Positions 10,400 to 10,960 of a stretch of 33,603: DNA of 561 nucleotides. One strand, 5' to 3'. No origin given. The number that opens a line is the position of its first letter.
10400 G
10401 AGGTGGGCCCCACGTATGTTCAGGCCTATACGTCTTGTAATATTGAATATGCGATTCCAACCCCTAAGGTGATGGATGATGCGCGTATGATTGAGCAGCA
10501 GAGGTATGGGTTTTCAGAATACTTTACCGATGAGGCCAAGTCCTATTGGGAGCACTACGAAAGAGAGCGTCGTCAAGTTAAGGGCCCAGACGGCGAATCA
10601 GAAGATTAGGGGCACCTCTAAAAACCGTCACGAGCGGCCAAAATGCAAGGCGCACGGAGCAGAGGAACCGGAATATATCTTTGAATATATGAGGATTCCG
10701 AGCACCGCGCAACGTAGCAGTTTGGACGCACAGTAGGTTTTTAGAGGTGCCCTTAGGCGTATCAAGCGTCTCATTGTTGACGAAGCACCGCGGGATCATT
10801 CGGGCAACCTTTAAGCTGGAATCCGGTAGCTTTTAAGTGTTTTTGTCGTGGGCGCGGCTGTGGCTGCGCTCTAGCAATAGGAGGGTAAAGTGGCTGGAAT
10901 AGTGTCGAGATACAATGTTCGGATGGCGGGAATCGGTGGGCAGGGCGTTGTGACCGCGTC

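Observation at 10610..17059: Family of about 143-bp palindromic elements with perfect 17-bp terminal inverted repeats: three copies clustered within 6.5 kb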

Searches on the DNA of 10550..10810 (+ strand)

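Call 32: search_dna_similar(query=window:10600-10762:+, collection=plasmids, mode=distant, max_rows=15, max_evalue=1)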
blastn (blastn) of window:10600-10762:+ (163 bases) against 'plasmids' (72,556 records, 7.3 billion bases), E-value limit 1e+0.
Records with a match: 1; places in all: 1; records where one place covers at least 80% of the query: 0.
Best place of each record, by identity: 80-90% 1.
By first word of the organism name: Aeromonas 1.
By predicted mobility (MOB-suite, as given by PLSDB): non-mobilizable 1.
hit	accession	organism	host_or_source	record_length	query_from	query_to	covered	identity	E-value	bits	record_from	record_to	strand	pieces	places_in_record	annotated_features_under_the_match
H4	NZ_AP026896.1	Aeromonas caviae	Microbe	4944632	58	109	32%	80.0%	1e-2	46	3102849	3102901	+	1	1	none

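Call 44: search_rna_families(source=window, start=10550, end=10810, threshold=evalue, max_evalue=10)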
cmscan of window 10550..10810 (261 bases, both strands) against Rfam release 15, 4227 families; matches with E-value up to 10: 1.
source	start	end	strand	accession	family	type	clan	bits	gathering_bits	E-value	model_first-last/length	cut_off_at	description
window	10611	10690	-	RF02228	sX9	Gene; sRNA;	-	20.4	44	0.099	1-76/76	no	Xanthomonas sRNA sX9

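Call 46: search_rna_families(source=window, start=10550, end=10810, threshold=evalue, max_evalue=10, show_alignments=1)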
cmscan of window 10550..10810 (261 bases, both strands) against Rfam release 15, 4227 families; matches with E-value up to 10: 1.
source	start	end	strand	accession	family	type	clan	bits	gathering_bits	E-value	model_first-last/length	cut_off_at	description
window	10611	10690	-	RF02228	sX9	Gene; sRNA;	-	20.4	44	0.099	1-76/76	no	Xanthomonas sRNA sX9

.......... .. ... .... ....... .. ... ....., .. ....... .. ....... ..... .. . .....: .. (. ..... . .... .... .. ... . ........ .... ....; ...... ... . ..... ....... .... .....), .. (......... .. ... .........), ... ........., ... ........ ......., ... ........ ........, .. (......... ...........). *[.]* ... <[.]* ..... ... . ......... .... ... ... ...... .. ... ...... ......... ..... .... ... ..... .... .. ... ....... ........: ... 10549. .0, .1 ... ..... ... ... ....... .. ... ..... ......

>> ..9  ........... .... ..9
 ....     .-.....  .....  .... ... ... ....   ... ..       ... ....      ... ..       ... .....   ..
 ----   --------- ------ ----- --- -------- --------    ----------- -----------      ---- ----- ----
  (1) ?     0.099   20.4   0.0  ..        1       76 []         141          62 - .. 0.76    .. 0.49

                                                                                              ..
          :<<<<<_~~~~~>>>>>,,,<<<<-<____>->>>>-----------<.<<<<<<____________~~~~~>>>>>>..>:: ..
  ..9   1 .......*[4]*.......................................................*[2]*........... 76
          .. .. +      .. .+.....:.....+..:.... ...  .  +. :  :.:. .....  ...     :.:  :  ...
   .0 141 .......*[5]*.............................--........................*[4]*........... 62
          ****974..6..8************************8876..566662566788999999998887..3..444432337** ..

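Call 64: build_rna_model(alignment_id=A2)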
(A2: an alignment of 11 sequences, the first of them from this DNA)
Model R1 built from alignment A2 (11 sequences, 143 columns); structure: RNAalifold consensus.
model positions 142; base pairs 45; branch points 0; effective number of sequences 1.53; information 0.59 bits per position. Calibrated on 0.2 Mb of random sequence (short: E-values are rough).
structure used (alignment columns):
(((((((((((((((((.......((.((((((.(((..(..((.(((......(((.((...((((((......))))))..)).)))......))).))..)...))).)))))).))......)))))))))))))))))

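Call 65: search_with_rna_model(model_id=R1, sources=[window, L127, L128, L122, L002, L004, L005, L006, L008, L009, L010, L011, L015, L016, L021, L022, L023, L024, L025, L026, L027, L031, L033, L034, L037, L038, L039, L041, L042, L044, L047, L049, L050, L053, L056, L057, L058, L059, L060, L062, L065, L066, L067, L068, L070, L073, L074, L075, L076, L078, L081, L082, L084, L085, L086, L087, L091, L095, L096, L097, L098, L099, L100, L103, L104, L106, L110, L111, L112, L113, L115, L116, L119, L120, L121, L123, L124, L125, L126, L117], max_evalue=1)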
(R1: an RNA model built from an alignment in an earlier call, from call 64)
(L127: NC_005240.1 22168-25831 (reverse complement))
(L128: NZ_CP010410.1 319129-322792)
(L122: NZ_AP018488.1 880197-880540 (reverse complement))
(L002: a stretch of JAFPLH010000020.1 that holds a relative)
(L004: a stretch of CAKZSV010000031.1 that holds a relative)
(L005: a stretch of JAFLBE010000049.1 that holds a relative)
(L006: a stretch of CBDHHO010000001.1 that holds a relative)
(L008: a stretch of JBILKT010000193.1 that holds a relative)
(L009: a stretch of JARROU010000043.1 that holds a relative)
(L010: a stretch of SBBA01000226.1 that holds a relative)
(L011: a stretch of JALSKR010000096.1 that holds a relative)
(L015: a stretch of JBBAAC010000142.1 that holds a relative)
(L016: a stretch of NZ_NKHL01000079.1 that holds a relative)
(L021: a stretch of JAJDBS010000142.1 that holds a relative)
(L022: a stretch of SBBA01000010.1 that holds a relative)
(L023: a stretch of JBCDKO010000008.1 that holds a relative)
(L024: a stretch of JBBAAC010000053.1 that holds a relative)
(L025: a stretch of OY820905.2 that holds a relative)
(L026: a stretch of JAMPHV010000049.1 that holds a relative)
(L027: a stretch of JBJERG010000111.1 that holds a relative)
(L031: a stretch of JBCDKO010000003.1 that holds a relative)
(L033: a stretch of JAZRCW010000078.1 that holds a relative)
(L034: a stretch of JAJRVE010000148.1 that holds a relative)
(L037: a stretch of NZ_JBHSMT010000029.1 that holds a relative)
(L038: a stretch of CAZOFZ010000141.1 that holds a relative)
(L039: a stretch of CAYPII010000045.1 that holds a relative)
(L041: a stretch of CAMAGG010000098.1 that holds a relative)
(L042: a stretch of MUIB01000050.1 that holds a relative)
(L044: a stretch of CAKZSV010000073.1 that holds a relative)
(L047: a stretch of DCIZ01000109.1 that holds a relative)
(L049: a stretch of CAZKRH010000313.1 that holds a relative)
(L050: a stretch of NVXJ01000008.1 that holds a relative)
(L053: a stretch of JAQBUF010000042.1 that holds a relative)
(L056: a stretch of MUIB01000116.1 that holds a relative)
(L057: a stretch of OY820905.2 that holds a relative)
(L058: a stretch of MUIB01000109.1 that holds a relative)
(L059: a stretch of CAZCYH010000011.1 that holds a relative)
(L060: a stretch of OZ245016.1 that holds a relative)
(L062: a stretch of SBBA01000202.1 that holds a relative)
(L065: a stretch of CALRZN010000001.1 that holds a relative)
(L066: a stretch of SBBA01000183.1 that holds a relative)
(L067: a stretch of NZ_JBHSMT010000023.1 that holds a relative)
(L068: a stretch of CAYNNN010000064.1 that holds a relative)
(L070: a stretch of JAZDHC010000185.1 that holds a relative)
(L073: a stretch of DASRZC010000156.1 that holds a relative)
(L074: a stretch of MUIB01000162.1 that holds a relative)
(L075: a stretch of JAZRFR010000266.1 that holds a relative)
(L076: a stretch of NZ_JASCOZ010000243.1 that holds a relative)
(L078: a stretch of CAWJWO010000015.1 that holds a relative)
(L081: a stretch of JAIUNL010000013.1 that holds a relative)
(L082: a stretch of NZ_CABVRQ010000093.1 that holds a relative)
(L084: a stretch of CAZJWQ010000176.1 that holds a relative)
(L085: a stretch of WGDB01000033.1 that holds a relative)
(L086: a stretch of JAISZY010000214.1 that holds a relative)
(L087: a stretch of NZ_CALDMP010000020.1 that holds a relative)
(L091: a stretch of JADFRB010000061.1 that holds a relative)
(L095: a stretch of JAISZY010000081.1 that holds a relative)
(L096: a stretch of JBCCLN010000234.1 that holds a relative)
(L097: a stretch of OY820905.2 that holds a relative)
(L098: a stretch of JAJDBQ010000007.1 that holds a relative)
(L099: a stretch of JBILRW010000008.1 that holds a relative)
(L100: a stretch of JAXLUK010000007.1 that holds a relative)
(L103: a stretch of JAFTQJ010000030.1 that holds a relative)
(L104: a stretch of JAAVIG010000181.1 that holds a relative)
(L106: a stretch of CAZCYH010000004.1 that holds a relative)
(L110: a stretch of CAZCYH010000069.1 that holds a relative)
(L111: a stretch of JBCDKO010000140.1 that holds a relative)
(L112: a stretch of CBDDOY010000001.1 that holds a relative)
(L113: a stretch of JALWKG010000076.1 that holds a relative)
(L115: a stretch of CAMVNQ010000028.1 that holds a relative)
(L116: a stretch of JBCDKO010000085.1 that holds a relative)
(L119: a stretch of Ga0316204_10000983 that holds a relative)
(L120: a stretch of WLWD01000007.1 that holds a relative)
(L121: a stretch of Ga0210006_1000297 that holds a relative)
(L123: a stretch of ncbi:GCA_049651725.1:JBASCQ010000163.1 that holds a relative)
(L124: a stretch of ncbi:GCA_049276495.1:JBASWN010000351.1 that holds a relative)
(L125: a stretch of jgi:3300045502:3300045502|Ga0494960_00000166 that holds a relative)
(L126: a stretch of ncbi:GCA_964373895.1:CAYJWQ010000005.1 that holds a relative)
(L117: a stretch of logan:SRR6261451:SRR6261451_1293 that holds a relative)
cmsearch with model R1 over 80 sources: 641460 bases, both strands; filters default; matches with E-value up to 1: 127.
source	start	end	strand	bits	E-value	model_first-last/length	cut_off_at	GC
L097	6611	6751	+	153.5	7.5e-32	1-142/142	no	0.55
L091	2285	2425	-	151.2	2.5e-31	1-142/142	no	0.57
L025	4248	4388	-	150.2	4.1e-31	1-142/142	no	0.57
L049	5771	5912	-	149.4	6.3e-31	1-142/142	no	0.52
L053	6551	6691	+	148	1.3e-30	1-142/142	no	0.55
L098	7491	7631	+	147.7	1.5e-30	1-142/142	no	0.52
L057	7107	7247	-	143.5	1.4e-29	1-142/142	no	0.57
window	10610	10752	+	142.5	2.3e-29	1-142/142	no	0.52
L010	2547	2688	-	139.7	9.9e-29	1-142/142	no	0.58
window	15244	15386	+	135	1.1e-27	1-142/142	no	0.55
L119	12542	12683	-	114.6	4.4e-23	1-142/142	no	0.58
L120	4366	4505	-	109.5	6.5e-22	1-142/142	no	0.54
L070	6615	6755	+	101.3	4.4e-20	1-142/142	no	0.49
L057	2314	2452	+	90.5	1.2e-17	1-142/142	no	0.52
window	16874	17059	-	77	1.4e-14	1-142/142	no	0.57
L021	139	322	-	75.2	3.4e-14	1-142/142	no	0.55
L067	5978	6098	+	73.8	7.3e-14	1-142/142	no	0.63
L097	6611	6751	-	64.5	9.1e-12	1-142/142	no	0.55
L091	2285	2425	+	62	3.3e-11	1-142/142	no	0.57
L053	6551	6691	-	61.8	3.7e-11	1-142/142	no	0.55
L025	4248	4388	+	61.5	4.3e-11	1-142/142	no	0.57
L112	4503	4644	-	61.1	5.4e-11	1-142/142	no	0.51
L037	2492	2612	+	60.6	6.7e-11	1-142/142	no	0.63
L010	2547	2688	+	60.6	6.9e-11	1-142/142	no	0.58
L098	7491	7631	-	59.6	1.2e-10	1-142/142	no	0.52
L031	4399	4538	-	57.2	4e-10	1-142/142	no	0.38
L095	1672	1792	+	56.7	5.2e-10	1-142/142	no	0.48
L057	7107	7247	+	54.8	1.4e-09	1-142/142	no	0.57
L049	5771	5912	+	53.9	2.2e-09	1-142/142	no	0.52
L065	289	409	+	52.7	4.1e-09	1-142/142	no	0.42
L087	6984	7144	-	50.2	1.5e-08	1-142/142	no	0.52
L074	2229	2382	+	50.2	1.5e-08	1-142/142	no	0.48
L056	3868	4021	+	47.7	5.4e-08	1-142/142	no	0.47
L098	869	990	+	47.4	6.5e-08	1-142/142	no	0.53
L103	6188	6292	+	46.9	8.3e-08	1-142/142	no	0.49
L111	7240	7399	+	44.4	3.1e-07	1-142/142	no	0.36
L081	2186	2271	+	44.1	3.6e-07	1-142/142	no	0.44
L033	2517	2680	+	43.8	4.2e-07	1-142/142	no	0.41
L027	2298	2481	+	43.7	4.5e-07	1-142/142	no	0.45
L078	3714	3833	-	42.8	7.1e-07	1-142/142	no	0.38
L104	1948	1999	+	42.2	9.4e-07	1-142/142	no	0.46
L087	6984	7144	+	42.2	9.5e-07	1-142/142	no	0.52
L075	7758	7916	-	41.1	1.7e-06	1-142/142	no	0.47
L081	2186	2271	-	41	1.8e-06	1-142/142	no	0.44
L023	3729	3891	-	41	1.8e-06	1-142/142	no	0.37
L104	1948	1999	-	40.2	2.6e-06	1-142/142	no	0.46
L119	10170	10304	+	40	3e-06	1-142/142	no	0.53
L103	6188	6292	-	39.8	3.4e-06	1-142/142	no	0.49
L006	2531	2595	+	39.2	4.5e-06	1-142/142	no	0.49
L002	388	549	+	38.5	6.6e-06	1-142/142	no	0.49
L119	12542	12683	+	38.3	7.2e-06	1-142/142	no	0.58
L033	2517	2680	-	38.2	7.6e-06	1-142/142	no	0.41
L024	4933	5024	+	38.1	7.8e-06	1-142/142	no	0.45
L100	6192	6344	+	37.8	9.5e-06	1-142/142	no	0.42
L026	3434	3605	+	37.5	1.1e-05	1-142/142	no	0.48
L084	2395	2554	-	37.4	1.2e-05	1-142/142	no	0.38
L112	3666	3827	+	36.4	1.9e-05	1-142/142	no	0.43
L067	5978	6098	-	36.1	2.3e-05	1-142/142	no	0.63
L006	2531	2595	-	36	2.4e-05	1-142/142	no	0.49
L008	2894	3054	-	36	2.4e-05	1-142/142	no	0.45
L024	4933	5024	-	35.7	2.8e-05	1-142/142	no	0.45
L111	7240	7399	-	35.4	3.3e-05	1-142/142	no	0.36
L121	4491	4725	+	35.2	3.7e-05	1-142/142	no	0.63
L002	3567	3728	-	35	3.9e-05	1-142/142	no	0.44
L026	3434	3605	-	34.9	4.3e-05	1-142/142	no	0.48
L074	2229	2382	-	34.7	4.7e-05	1-142/142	no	0.48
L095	1672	1792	-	34.6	4.9e-05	1-142/142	no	0.48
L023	3729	3891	+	34.1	6.3e-05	1-142/142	no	0.37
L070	6615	6755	-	33.9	7.2e-05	1-142/142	no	0.49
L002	388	549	-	33.5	8.7e-05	1-142/142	no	0.49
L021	139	322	+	33.1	0.00011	1-142/142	no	0.55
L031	3809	3967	-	32.3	0.00016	1-142/142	no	0.36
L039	4628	4757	-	32.1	0.00018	1-142/142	no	0.48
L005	7861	7968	-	32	0.00019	1-142/142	no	0.42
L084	2395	2554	+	32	0.00019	1-142/142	no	0.38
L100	6192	6344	-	31.7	0.00022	1-142/142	no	0.42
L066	6562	6666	-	30.7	0.00037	1-142/142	no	0.54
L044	4890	5003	-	30.7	0.00037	1-142/142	no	0.37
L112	3666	3827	-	30.6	0.0004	1-142/142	no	0.43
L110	6225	6337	+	30.3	0.00045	1-142/142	no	0.37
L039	4628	4757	+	30.3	0.00046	1-142/142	no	0.48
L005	7861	7968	+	30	0.00054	1-142/142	no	0.42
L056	3868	4021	-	29.8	0.00058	1-142/142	no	0.47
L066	6562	6666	+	29.8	0.0006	1-142/142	no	0.54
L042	3615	3769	-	29.7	0.00064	1-142/142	no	0.44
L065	289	409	-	29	0.0009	1-142/142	no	0.42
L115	6628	6851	+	28.3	0.0013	1-142/142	no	0.5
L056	3483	3633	-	28.2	0.0014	1-142/142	no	0.46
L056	3483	3633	+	27.9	0.0016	1-142/142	no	0.46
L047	4120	4295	+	27.5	0.002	1-142/142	no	0.35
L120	4209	4343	+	27.4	0.002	1-142/142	no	0.58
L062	5723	5839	+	27.1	0.0025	1-142/142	no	0.5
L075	7758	7916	+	26.9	0.0028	1-142/142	no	0.47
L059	3472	3571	-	26.8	0.0029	1-142/142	no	0.39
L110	6225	6337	-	26.7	0.003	1-142/142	no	0.37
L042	3615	3769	+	26.4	0.0035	1-142/142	no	0.44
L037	2492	2612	-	26.3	0.0037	1-142/142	no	0.63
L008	2894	3054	+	26.2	0.0039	1-142/142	no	0.45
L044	4890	5003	+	26.1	0.004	1-142/142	no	0.37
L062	5723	5839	-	25.8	0.0047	1-142/142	no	0.5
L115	6628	6851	-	25.8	0.0048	1-142/142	no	0.5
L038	1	139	-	25.6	0.0053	1-139/142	3'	0.5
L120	4366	4505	+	25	0.0073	1-142/142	no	0.54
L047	7182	7282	+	24.9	0.0075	1-142/142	no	0.34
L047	4120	4295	-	24.7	0.0083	1-142/142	no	0.35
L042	1723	1878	-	24.4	0.0097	1-142/142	no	0.41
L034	4939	5203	-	24.4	0.0098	1-142/142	no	0.46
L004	7017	7130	+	24.1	0.011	1-142/142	no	0.38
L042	1723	1878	+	24.1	0.012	1-142/142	no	0.41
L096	6123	6282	+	24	0.012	1-142/142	no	0.36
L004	7017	7130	-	23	0.02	1-142/142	no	0.38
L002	3567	3728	+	23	0.021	1-142/142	no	0.44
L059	3472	3571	+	22.8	0.023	1-142/142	no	0.39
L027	2298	2481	-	20.9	0.061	1-142/142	no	0.45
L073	2887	3027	+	20.3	0.085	1-142/142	no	0.54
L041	1232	1514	-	20.2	0.085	1-142/142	no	0.52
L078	3714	3833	+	20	0.097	1-142/142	no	0.38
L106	1824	1875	+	19.8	0.11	1-142/142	no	0.38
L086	1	69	+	17.9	0.28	64-142/142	5'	0.46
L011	2316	2390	-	17.9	0.28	25-119/142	no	0.41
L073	2913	3009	-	16.7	0.55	1-142/142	no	0.54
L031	3809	3967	+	16.4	0.64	1-142/142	no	0.36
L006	3359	3573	+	15.8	0.84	1-142/142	no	0.48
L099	2151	2281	-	15.5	1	1-142/142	no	0.56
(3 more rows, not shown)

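Call 96: build_rna_model(alignment_id=A4)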
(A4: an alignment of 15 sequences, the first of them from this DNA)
Model R2 built from alignment A4 (15 sequences, 113 columns); structure: RNAalifold consensus.
model positions 107; base pairs 31; branch points 0; effective number of sequences 3.18; information 0.59 bits per position. Calibrated on 0.2 Mb of random sequence (short: E-values are rough).
structure used (alignment columns):
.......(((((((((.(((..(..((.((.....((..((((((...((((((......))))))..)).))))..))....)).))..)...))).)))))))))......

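Call 98: search_with_rna_model(model_id=R2, sources=[L122, L127, L128, L135, L130, L133, L134, L078, L074, L037, L067, L075, L023, L087, L008], filters=off, max_evalue=10)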
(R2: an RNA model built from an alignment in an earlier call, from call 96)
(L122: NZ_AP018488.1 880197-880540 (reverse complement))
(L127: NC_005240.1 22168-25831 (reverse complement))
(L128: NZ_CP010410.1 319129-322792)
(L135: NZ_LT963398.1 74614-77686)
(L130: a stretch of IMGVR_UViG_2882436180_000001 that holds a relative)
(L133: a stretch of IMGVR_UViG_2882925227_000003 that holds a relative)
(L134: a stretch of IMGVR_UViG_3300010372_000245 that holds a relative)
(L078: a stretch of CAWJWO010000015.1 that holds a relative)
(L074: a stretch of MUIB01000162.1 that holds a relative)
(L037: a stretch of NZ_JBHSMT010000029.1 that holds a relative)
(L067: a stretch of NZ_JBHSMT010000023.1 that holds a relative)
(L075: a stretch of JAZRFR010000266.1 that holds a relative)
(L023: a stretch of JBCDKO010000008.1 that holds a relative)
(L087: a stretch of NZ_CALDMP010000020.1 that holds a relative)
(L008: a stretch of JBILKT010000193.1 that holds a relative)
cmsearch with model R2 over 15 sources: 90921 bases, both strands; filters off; matches with E-value up to 10: 38.
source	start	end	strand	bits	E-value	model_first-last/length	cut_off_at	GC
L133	589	696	+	75.6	1.4e-21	1-107/107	no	0.52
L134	10847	10952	-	72.7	1.2e-20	1-107/107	no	0.48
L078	3720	3828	-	66.4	1.3e-18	1-107/107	no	0.34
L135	1487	1583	+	49.5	4.1e-13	1-107/107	no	0.49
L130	2696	2820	-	42.4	7.9e-11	1-107/107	no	0.53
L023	3767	3855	-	37.6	3e-09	1-107/107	no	0.33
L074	2282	2327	+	34.4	3.2e-08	33-78/107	no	0.57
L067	5996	6081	+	22.8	0.00018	1-107/107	no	0.65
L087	7020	7108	-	21.6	0.00043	1-107/107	no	0.54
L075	7795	7880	-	21.3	0.00056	1-107/107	no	0.35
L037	2510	2595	+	21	0.00068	1-107/107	no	0.66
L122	120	225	+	19.6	0.0019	1-107/107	no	0.5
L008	2913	3021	-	18.5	0.0044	1-107/107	no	0.43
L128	2284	2361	+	12.2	0.52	1-107/107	no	0.73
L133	338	376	-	12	0.56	1-107/107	no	0.72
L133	337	375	+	11.3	0.98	1-107/107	no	0.69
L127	431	495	+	10.8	1.4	1-107/107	no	0.75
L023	1974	2059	-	10.5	1.7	1-107/107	no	0.4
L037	7918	7961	-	10.4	1.9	1-107/107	no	0.68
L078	7725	7775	-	10.1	2.3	1-107/107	no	0.22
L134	8673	8781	+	10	2.7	1-107/107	no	0.63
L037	4833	4879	-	9.8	2.9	1-107/107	no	0.68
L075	6387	6433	-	9.7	3.1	1-107/107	no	0.53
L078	7868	7951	-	9.7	3.3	1-107/107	no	0.32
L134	9279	9311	-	9.6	3.3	1-107/107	no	0.76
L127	1791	1826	-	9.6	3.6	37-72/107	no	0.56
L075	1680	1794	+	9.3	4.3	1-107/107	no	0.55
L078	4091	4139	+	9.3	4.5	1-107/107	no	0.24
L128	2285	2362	-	9.2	4.6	1-107/107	no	0.72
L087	599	642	+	9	5.5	1-107/107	no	0.5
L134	3240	3312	-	8.6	7.1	1-107/107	no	0.66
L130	353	441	+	8.6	7.4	1-107/107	no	0.69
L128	2694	2746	+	8.6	7.4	1-107/107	no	0.66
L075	3553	3591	-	8.5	7.8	1-107/107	no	0.33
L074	5177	5221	+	8.5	8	1-107/107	no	0.2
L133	1868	1956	+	8.5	8.1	1-107/107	no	0.72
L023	4702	4763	-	8.4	8.6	1-107/107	no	0.34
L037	1200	1261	-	8.3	8.9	1-107/107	no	0.63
